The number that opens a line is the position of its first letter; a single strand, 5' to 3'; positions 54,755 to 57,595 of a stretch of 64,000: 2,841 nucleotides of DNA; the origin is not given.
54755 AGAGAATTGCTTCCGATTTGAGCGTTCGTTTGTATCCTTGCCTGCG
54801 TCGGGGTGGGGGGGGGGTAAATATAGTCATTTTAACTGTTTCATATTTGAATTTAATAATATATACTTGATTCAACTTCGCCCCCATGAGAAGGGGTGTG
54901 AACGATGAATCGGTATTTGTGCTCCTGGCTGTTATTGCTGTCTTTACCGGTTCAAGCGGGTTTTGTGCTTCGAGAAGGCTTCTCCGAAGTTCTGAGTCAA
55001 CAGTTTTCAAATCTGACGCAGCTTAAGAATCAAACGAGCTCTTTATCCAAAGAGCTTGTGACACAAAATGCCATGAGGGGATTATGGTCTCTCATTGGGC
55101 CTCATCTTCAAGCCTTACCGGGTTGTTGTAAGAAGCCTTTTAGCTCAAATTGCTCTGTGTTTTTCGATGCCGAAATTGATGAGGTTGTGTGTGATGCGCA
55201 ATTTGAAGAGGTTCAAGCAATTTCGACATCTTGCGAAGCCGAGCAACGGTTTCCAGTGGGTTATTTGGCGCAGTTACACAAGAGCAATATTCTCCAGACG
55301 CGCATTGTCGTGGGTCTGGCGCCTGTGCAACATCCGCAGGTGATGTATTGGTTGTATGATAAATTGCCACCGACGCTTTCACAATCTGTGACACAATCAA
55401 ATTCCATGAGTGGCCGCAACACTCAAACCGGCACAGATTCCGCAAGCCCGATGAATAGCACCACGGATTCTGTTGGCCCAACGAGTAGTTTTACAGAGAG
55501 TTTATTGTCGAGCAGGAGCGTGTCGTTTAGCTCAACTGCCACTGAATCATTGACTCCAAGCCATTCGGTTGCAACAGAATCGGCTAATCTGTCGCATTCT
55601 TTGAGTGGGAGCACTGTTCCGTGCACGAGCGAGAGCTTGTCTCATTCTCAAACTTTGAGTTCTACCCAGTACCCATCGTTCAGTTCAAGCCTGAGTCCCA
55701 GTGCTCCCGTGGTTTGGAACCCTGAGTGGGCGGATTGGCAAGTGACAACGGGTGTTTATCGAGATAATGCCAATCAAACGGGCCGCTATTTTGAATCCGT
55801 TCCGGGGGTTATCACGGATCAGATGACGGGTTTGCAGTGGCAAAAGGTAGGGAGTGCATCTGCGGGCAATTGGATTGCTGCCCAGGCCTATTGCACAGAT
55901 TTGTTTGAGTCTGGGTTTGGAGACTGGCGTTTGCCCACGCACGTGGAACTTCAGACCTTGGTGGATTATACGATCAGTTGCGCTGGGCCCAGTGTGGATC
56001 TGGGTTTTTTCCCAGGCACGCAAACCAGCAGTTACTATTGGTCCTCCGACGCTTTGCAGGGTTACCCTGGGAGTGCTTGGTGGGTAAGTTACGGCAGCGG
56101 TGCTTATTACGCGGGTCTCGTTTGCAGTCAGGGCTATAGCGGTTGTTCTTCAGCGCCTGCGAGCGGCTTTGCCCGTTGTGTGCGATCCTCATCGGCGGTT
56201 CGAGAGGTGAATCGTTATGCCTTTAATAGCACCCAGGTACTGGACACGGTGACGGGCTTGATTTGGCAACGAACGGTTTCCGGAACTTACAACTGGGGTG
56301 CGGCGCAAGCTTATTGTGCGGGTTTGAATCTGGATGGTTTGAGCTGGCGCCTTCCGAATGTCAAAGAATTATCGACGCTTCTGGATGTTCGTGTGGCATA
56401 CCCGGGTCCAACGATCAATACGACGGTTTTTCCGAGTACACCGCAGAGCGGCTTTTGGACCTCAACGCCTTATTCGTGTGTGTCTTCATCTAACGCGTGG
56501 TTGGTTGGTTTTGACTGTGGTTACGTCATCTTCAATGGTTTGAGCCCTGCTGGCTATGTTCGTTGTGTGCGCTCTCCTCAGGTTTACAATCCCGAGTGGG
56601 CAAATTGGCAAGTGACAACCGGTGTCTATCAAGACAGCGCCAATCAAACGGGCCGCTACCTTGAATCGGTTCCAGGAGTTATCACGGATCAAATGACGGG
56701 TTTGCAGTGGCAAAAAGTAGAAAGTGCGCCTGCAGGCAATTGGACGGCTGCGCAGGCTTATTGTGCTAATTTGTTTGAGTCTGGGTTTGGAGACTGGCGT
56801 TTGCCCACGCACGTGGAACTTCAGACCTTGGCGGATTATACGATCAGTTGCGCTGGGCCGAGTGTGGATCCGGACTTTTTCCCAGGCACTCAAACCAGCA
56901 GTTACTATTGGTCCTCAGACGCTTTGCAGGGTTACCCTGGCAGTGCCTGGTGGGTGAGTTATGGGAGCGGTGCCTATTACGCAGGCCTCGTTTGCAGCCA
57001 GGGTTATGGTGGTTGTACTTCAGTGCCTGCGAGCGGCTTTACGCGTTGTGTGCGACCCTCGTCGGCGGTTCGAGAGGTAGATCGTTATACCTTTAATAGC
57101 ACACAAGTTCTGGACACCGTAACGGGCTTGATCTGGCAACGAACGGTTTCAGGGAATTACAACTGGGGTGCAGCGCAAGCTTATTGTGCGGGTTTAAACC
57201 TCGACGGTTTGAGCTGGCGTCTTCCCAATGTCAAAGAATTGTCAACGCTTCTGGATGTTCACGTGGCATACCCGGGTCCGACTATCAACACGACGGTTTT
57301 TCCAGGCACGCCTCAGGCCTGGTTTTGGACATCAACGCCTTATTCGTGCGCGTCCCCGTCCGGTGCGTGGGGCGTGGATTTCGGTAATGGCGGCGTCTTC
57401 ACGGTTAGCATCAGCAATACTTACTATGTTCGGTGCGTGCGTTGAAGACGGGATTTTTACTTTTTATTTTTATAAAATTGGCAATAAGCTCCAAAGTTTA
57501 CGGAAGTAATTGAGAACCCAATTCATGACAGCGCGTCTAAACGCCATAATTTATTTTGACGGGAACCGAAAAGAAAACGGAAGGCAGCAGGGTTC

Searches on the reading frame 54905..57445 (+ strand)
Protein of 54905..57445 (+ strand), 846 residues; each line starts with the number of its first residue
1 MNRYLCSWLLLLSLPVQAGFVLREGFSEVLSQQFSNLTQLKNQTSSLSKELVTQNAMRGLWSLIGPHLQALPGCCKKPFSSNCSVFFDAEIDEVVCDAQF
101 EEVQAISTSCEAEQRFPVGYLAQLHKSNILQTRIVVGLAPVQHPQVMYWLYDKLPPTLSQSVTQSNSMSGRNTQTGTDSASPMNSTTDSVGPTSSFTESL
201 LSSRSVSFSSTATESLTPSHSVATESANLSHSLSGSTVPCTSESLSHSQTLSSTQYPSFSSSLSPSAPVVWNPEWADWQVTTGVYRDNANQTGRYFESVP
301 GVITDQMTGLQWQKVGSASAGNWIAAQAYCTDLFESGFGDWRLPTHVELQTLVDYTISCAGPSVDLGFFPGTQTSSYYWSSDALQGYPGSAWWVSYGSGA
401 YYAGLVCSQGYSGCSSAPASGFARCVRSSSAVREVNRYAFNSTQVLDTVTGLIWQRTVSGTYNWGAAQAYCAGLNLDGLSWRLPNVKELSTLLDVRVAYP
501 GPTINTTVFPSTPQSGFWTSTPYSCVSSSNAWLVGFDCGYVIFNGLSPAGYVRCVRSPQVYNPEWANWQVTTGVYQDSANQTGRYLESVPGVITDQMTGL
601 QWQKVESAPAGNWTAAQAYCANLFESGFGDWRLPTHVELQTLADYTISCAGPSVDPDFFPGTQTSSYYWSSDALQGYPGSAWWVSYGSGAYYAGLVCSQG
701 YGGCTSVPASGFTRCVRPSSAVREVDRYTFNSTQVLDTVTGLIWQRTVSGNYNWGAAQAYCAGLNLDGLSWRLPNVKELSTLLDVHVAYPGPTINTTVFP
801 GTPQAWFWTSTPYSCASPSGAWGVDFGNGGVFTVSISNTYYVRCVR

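Call 14: search_protein_families(library=pfam, proteins=[window:54905-57445:+], max_evalue=0.01)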
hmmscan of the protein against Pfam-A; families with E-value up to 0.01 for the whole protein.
window:54905-57445:+ (846 aa): 1 family
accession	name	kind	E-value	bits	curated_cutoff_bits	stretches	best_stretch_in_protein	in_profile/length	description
PF07603.17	Lcl_C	-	4e-107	353.2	34.9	4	735-846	3-117/117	Lcl C-terminal domain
